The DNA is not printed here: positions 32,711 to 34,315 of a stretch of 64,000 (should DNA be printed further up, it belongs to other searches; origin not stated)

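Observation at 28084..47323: Three paralogous ~430-aa divergent DRE-TIM (HMGL-like) metallolyases inside one catabolic cluster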

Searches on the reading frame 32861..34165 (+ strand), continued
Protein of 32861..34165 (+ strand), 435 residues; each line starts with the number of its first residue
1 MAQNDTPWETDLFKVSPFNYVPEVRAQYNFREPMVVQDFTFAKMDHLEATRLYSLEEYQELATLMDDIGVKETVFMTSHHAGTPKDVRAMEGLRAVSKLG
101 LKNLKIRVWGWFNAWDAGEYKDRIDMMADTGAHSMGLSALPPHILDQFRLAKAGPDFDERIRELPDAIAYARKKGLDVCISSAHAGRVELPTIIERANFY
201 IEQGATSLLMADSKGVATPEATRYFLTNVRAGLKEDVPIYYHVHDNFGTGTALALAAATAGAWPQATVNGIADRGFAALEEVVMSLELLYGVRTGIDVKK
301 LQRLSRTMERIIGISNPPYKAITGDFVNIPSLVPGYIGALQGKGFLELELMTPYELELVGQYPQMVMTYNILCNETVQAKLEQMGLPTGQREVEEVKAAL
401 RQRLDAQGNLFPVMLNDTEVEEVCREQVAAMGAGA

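Call 55: find_encoding_contigs(protein=P0250, flank=10000, max_places=1)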
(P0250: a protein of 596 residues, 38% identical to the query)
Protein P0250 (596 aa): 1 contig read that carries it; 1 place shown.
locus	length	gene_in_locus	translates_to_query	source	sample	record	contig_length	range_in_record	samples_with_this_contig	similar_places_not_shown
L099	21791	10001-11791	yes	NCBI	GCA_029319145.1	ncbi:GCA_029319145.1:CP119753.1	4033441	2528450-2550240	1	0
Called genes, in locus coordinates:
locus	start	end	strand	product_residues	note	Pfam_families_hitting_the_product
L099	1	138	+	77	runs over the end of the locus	PF23807:RHH_10 (weak)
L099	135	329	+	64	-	-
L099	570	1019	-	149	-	PF10604:Polyketide_cyc2 (weak)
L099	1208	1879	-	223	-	PF14137:DUF4304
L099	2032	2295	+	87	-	PF01402:RHH_1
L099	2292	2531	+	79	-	-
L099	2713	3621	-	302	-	PF01261:AP_endonuc_2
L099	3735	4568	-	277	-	PF00005:ABC_tran, PF02463:SMC_N (weak), PF13304:AAA_21 (faint), PF08352:oligo_HPY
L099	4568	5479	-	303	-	PF00005:ABC_tran, PF13304:AAA_21 (weak), PF08352:oligo_HPY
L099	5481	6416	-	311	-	PF00528:BPD_transp_1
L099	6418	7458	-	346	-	PF19300:BPD_transp_1_N, PF00528:BPD_transp_1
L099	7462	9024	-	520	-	PF00496:SBP_bac_5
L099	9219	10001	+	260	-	PF01177:Asp_Glu_race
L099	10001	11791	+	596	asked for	PF00682:HMGL-like, PF09349:OHCU_decarbox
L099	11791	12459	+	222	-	PF00392:GntR, PF07729:FCD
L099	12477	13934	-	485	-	PF01979:Amidohydro_1, PF07969:Amidohydro_3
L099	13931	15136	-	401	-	PF01979:Amidohydro_1 (weak), PF07969:Amidohydro_3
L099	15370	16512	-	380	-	PF09663:Amido_AtzD_TrzD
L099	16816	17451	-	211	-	PF02517:Rce1-like (weak)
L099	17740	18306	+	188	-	PF01872:RibD_C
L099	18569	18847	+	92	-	PF12840:HTH_20 (weak), PF01022:HTH_5 (faint)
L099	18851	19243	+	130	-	PF00903:Glyoxalase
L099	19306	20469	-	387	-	PF04542:Sigma70_r2, PF08281:Sigma70_r4_2, PF20239:DUF6596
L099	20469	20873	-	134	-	PF03795:YCII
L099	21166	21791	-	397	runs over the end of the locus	PF00743:FMO-like, PF00890:FAD_binding_2 (weak), PF01266:DAO (weak), PF07992:Pyr_redox_2, PF13450:NAD_binding_8, PF13738:Pyr_redox_3, PF01266:DAO, PF13434:Lys_Orn_oxgnase, +8 more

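Call 68: find_encoding_contigs(protein=P0012, flank=10000, max_places=1)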
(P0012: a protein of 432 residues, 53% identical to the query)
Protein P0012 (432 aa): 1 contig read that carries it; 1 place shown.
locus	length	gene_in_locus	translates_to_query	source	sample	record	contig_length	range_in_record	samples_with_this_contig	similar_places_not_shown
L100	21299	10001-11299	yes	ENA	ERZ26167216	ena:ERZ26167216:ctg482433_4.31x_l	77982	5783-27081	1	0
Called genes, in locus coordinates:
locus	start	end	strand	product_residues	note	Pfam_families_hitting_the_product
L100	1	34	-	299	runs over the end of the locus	PF00528:BPD_transp_1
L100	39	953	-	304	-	PF19300:BPD_transp_1_N (weak), PF00528:BPD_transp_1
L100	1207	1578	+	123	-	-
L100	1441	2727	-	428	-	PF00682:HMGL-like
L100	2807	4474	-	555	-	-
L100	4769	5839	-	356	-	PF00296:Bac_luciferase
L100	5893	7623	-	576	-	PF00496:SBP_bac_5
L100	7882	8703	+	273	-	PF00106:adh_short, PF13561:adh_short_C2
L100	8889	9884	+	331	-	PF00005:ABC_tran, PF13304:AAA_21 (faint), PF08352:oligo_HPY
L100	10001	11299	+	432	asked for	PF00682:HMGL-like, PF04055:Radical_SAM (faint)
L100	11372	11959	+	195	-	PF03972:MmgE_PrpD_N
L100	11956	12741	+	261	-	PF03972:MmgE_PrpD_N (weak), PF19305:MmgE_PrpD_C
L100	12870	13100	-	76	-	PF02776:TPP_enzyme_N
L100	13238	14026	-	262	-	PF01135:PCMT (weak), PF01209:Ubie_methyltran, PF13489:Methyltransf_23, PF01728:FtsJ (weak), PF13847:Methyltransf_31, PF08241:Methyltransf_11, PF08242:Methyltransf_12, PF13649:Methyltransf_25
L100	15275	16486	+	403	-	PF00872:Transposase_mut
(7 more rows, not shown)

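Call 71: search_dna_similar(query=P0193, collection=plasmids, mode=protein, max_evalue=1e-20, max_rows=20)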
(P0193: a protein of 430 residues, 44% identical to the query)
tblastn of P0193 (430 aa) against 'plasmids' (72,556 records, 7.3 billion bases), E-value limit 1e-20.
No match.
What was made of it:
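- Tried and rejected: tblastn of an actinobacterial member against PLSDB plasmids gave no match (call 71).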

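Call 72: search_protein_families(library=ncbifam, proteins=[L098:6647-7705:+, L098:7705-8595:+, L098:8595-9998:+, L098:11277-11720:+, L098:12445-13611:+, L098:1457-3034:+, L094:11290-12399:+, L094:8748-9878:+, L094:1905-3146:+, L099:9219-9998:+], max_evalue=0.00001)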
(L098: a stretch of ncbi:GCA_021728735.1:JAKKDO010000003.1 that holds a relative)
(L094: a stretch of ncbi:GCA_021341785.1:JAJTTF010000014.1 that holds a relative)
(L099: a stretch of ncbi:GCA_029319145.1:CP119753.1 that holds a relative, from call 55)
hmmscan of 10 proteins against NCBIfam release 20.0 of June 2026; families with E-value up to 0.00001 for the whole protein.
L098:6647-7705:+ (353 aa): 0 families

L098:7705-8595:+ (297 aa): 0 families

L098:8595-9998:+ (468 aa): 18 families
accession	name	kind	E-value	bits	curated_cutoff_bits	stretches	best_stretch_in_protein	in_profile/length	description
NF004801.0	PRK06151.1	subfamily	4.3e-157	523.9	416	1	4-466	5-486/491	chlorohydrolase family protein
NF006055.0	PRK08203.1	equivalog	3.2e-27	95.2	532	1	99-444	108-452/455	8-oxoguanine deaminase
NF005557.0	PRK07228.1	equivalog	4.8e-24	84.9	522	1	21-444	19-439/445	5'-deoxyadenosine deaminase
NF006549.0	PRK09045.1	equivalog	1e-22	80.4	540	1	138-444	141-441/444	TRZ/ATZ family hydrolase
NF006252.0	PRK08393.1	equivalog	7.1e-22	78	617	1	80-436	80-417/424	N-ethylammeline chlorohydrolase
NF006681.0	PRK09229.1-2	equivalog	7.6e-22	77.7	362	1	190-438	196-447/451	formimidoylglutamate deiminase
NF009059.0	PRK12393.1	equivalog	1.1e-21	77.1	543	1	278-443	288-456/460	amidohydrolase family protein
NF004701.0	PRK06038.1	equivalog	1.1e-18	67.2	609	1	166-437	149-421/432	N-ethylammeline chlorohydrolase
NF006056.0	PRK08204.1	subfamily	9.5e-17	60.9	391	1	206-446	199-444/449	hypothetical protein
TIGR02022.1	hutF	equivalog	2.2e-14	53.1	413.05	1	200-424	207-437/455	formimidoylglutamate deiminase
TIGR02967.1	guan_deamin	equivalog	7.5e-14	51.5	375.4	1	43-383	34-362/401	guanine deaminase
TIGR03314.1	Se_ssnA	subfamily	1.7e-13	50.3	455.5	1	205-442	200-437/441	putative selenium metabolism protein SsnA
NF006679.0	PRK09228.1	subfamily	8.5e-12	44.5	351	1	249-416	258-428/433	guanine deaminase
NF005540.0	PRK07203.1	equivalog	2.3e-11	43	444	1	121-442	126-438/444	putative aminohydrolase SsnA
NF005211.0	PRK06687.1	equivalog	1.5e-09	37.1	703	1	21-428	19-419/419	TRZ/ATZ family protein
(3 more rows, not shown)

L098:11277-11720:+ (148 aa): 3 families
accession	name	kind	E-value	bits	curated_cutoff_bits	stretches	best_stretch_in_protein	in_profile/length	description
NF010372.0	PRK13798.1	subfamily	7.8e-22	78.2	124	1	17-144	37-165/173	2-oxo-4-hydroxy-4-carboxy-5-ureidoimidazoline decarboxylase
TIGR03180.1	UraD_2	equivalog_domain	2.8e-19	69.7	139.4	1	8-143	17-158/158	2-oxo-4-hydroxy-4-carboxy-5-ureidoimidazoline decarboxylase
NF010371.0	PRK13797.1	equivalog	6.9e-12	44.8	814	1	64-145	439-520/521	allantoicase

L098:12445-13611:+ (389 aa): 21 families
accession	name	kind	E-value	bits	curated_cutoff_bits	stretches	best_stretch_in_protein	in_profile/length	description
NF004636.0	PRK05985.1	subfamily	6.4e-139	463.2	408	1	3-388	3-392/398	amidohydrolase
NF005312.0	PRK06846.1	subfamily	4.5e-79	266.2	447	1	19-386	34-407/412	amidohydrolase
NF005748.0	PRK07572.1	subfamily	9.4e-52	176.5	438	1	4-387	3-403/426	cytosine deaminase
NF006685.0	PRK09230.1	subfamily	1.3e-31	109.5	483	1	39-387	43-407/426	cytosine deaminase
NF005759.0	PRK07583.1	equivalog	2.4e-29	102.3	403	1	14-389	37-426/438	cytosine deaminase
NF005365.0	PRK06886.1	equivalog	4e-18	65.6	340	1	96-344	68-325/327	hypothetical protein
NF006056.0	PRK08204.1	subfamily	1.5e-14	53.6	391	1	15-64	22-71/449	hypothetical protein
NF006055.0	PRK08203.1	equivalog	1.6e-09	36.8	532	0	255-376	282-407/455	8-oxoguanine deaminase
NF009059.0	PRK12393.1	equivalog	1.7e-09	37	543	1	274-362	309-397/460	amidohydrolase family protein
TIGR03178.1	allantoinase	equivalog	2.5e-08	33.2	357.85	1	10-62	10-62/441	allantoinase AllB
NF006836.0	PRK09357.1-1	equivalog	9.9e-08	31.1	538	1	4-60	3-61/432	dihydroorotase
NF004801.0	PRK06151.1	subfamily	1.2e-07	30.9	416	0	231-380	270-422/491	chlorohydrolase family protein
NF004839.0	PRK06189.1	equivalog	1.8e-07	30.2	631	1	8-68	8-71/451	allantoinase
NF004701.0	PRK06038.1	equivalog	1.9e-07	30.1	609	0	251-376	253-382/432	N-ethylammeline chlorohydrolase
TIGR01224.1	hutI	equivalog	2.7e-07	29.8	298.15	0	18-60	4-49/377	imidazolonepropionase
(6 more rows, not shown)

L098:1457-3034:+ (526 aa): 10 families
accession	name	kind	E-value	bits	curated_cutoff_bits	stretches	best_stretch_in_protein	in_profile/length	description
NF011942.0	PRK15413.1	equivalog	8.1e-35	120.5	594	1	32-497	14-484/512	glutathione ABC transporter substrate-binding protein GsiB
NF045468.1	Opp5A_nikA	equivalog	4.7e-29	101.2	600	1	45-486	17-449/488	nickel ABC transporter substrate-binding protein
TIGR02294.1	nickel_nikA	equivalog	1.7e-24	86.3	393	1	48-494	8-471/501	nickel ABC transporter substrate-binding protein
NF011689.0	PRK15109.1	equivalog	6.2e-23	81.3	560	1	154-493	163-507/547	ABC transporter substrate-binding protein SapA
TIGR04028.1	SBP_KPN_01854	hypoth_equivalog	1.1e-20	73.7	468.5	1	76-516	30-500/509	TIGR04028 family ABC transporter substrate-binding protein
NF045467.1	Opp4A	equivalog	8e-19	67.3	650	1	40-515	29-547/556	oligopeptide ABC transporter substrate-binding protein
NF011684.0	PRK15104.1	equivalog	1.5e-17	63.5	947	1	47-495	40-510/543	oligopeptide ABC transporter substrate-binding protein OppA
NF043070.1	DppA_dipep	equivalog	2.2e-15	56.2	1005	1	76-490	60-500/535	dipeptide ABC transporter periplasmic-binding protein DppA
NF007287.0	PRK09755.1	equivalog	2.5e-13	49.7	1098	1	49-316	34-319/535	ABC transporter substrate-binding protein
NF047575.1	opine_bind_CntA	exception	3.2e-12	45.8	800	1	22-234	16-221/535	staphylopine-dependent metal ABC transporter substrate-binding lipoprotein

L094:11290-12399:+ (370 aa): 2 families
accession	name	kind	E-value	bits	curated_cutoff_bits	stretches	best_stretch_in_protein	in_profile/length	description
NF052395.1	CyanAcHdlAtzD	equivalog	3.4e-59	200.6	360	1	6-368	2-363/364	cyanuric acid amidohydrolase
TIGR02714.1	amido_AtzD_TrzD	subfamily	7e-59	199.7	153.1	1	6-368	1-365/366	ring-opening amidohydrolase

L094:8748-9878:+ (377 aa): 0 families

L094:1905-3146:+ (414 aa): 4 families
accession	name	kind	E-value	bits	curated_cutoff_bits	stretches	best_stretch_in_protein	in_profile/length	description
NF040821.1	dipep_PepQ_Arch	equivalog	3.8e-13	49.2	630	1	145-409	94-343/346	Xaa-Pro dipeptidase PepQ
NF007310.0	PRK09795.1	equivalog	5.3e-11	41.9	393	1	165-408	119-352/361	aminopeptidase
NF008131.0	PRK10879.1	equivalog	3.6e-09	35.9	465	1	164-314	164-314/438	Xaa-Pro aminopeptidase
NF038259.1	ectoine_DoeA_2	exception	1.6e-06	27.1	575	0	13-312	4-291/386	ectoine hydrolase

L099:9219-9998:+ (260 aa): 0 families

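Call 73: search_protein_families(library=ncbifam, proteins=[P0193, P0234, P0021, P0024, P0020], max_evalue=1e-15)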
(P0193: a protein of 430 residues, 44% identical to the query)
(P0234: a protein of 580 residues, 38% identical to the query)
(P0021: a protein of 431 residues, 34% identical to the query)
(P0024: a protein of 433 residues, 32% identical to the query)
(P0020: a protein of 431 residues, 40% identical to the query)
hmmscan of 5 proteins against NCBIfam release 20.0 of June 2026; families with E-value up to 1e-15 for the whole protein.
P0193 (430 aa): 9 families
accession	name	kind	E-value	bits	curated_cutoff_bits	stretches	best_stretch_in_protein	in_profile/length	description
NF002085.0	PRK00915.1-2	subfamily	5.4e-41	140.9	517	1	30-396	9-358/504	2-isopropylmalate synthase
TIGR02090.1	LEU1_arch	subfamily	1.7e-37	129.4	484.75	1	160-396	115-345/363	isopropylmalate/citramalate/homocitrate synthases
TIGR02146.1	LysS_fung_arch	equivalog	2.9e-35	122.1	413.55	1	156-390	109-337/344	homocitrate synthase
TIGR02660.1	nifV_homocitr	equivalog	7.6e-35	120.8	462.9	1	153-394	109-344/365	homocitrate synthase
NF041069.1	IPMS_Sufob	equivalog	9.6e-32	110.7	600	1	159-420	115-367/371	isopropylmalate synthase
NF002086.0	PRK00915.1-3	equivalog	2.7e-23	82.2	532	1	177-400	142-367/516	2-isopropylmalate synthase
NF002088.0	PRK00915.1-5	equivalog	3.9e-21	75.1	697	1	164-398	126-362/514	2-isopropylmalate synthase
TIGR00973.1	leuA_bact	equivalog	1.1e-19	70.4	598.7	1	178-400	138-362/494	2-isopropylmalate synthase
NF002087.0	PRK00915.1-4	equivalog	9.9e-19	67.2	729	1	178-400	143-368/516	2-isopropylmalate synthase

P0234 (580 aa): 8 families
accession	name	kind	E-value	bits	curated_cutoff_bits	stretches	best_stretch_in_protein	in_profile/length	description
NF002085.0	PRK00915.1-2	subfamily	5.3e-35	121.1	517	1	29-390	8-352/504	2-isopropylmalate synthase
TIGR02660.1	nifV_homocitr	equivalog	1.6e-34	119.8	462.9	1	37-394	4-344/365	homocitrate synthase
TIGR02090.1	LEU1_arch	subfamily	5.6e-34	117.8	484.75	1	158-388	113-337/363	isopropylmalate/citramalate/homocitrate synthases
TIGR02146.1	LysS_fung_arch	equivalog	2.8e-29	102.5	413.55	1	37-390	1-337/344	homocitrate synthase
NF041069.1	IPMS_Sufob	equivalog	1.2e-26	93.9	600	1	159-391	115-342/371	isopropylmalate synthase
NF006049.0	PRK08195.1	subfamily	8.2e-19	67.8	229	1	160-306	122-268/344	4-hyroxy-2-oxovalerate/4-hydroxy-2-oxopentanoic acid aldolase,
NF002086.0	PRK00915.1-3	equivalog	4.2e-18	65.1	532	1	159-325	124-296/516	2-isopropylmalate synthase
NF002088.0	PRK00915.1-5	equivalog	1e-15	57.3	697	0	182-324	144-292/514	2-isopropylmalate synthase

P0021 (431 aa): 10 families
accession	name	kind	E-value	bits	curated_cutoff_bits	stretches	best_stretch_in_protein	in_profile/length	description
NF002085.0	PRK00915.1-2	subfamily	1.3e-49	169.3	517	1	151-400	118-364/504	2-isopropylmalate synthase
TIGR02090.1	LEU1_arch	subfamily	1.8e-47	162.2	484.75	1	152-398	106-349/363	isopropylmalate/citramalate/homocitrate synthases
TIGR02660.1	nifV_homocitr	equivalog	8.9e-45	153.5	462.9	1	146-395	101-347/365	homocitrate synthase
TIGR02146.1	LysS_fung_arch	equivalog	3.3e-37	128.5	413.55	1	149-393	101-342/344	homocitrate synthase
NF041069.1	IPMS_Sufob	equivalog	8.9e-37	127.2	600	1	153-395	108-348/371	isopropylmalate synthase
NF002088.0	PRK00915.1-5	equivalog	1e-30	106.7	697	1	157-402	118-368/514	2-isopropylmalate synthase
NF002086.0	PRK00915.1-3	equivalog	1.4e-30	106.3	532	1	152-402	116-371/516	2-isopropylmalate synthase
NF002087.0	PRK00915.1-4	equivalog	8e-29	100.5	729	1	156-401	120-371/516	2-isopropylmalate synthase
TIGR00973.1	leuA_bact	equivalog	9.3e-28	96.9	598.7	1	155-402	114-366/494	2-isopropylmalate synthase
NF002084.0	PRK00915.1-1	equivalog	5.4e-22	78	748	1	176-399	138-366/523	2-isopropylmalate synthase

P0024 (433 aa): 12 families
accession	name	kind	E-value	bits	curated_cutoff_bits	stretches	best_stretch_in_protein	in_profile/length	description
NF002085.0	PRK00915.1-2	subfamily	1.5e-55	188.9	517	1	32-432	12-381/504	2-isopropylmalate synthase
TIGR02090.1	LEU1_arch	subfamily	1.5e-52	178.9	484.75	1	34-407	1-347/363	isopropylmalate/citramalate/homocitrate synthases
TIGR02660.1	nifV_homocitr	equivalog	2.1e-48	165.5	462.9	1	125-413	78-354/365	homocitrate synthase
NF041069.1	IPMS_Sufob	equivalog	1.6e-38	133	600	1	34-412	1-354/371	isopropylmalate synthase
TIGR02146.1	LysS_fung_arch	equivalog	1.8e-36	126.1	413.55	1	36-405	1-343/344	homocitrate synthase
NF002086.0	PRK00915.1-3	equivalog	4.3e-36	124.5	532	1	32-413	5-371/516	2-isopropylmalate synthase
NF002088.0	PRK00915.1-5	equivalog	4.9e-31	107.8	697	1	154-413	112-368/514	2-isopropylmalate synthase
TIGR00973.1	leuA_bact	equivalog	1.2e-28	99.9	598.7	1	33-405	1-358/494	2-isopropylmalate synthase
NF002087.0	PRK00915.1-4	equivalog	1.2e-26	93.3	729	1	155-333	116-300/516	2-isopropylmalate synthase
NF002084.0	PRK00915.1-1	equivalog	1.2e-17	63.7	748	1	164-329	123-294/523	2-isopropylmalate synthase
NF042434.1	IPMS_Lepto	equivalog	2.2e-17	63.1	500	1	151-406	112-368/374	2-isopropylmalate synthase LeuA2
TIGR00977.1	citramal_synth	equivalog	5.4e-16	58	450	0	34-394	2-350/526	citramalate synthase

P0020 (431 aa): 8 families
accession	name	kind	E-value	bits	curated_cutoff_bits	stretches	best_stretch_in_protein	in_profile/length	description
TIGR02090.1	LEU1_arch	subfamily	1.3e-40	139.6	484.75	1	44-421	5-362/363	isopropylmalate/citramalate/homocitrate synthases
NF002085.0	PRK00915.1-2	subfamily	7.9e-39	133.7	517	1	37-424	11-378/504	2-isopropylmalate synthase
TIGR02660.1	nifV_homocitr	equivalog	1e-34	120.4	462.9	1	41-361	3-308/365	homocitrate synthase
TIGR02146.1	LysS_fung_arch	equivalog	1e-27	97.3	413.55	1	44-397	3-340/344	homocitrate synthase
NF041069.1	IPMS_Sufob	equivalog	7.7e-20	71.5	600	1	44-392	5-339/371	isopropylmalate synthase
NF002086.0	PRK00915.1-3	equivalog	2.8e-19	69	532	1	184-422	144-381/516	2-isopropylmalate synthase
NF002087.0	PRK00915.1-4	equivalog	4.5e-19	68.3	729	1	185-419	145-379/516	2-isopropylmalate synthase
TIGR00973.1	leuA_bact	equivalog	1.8e-17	63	598.7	1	180-401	133-359/494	2-isopropylmalate synthase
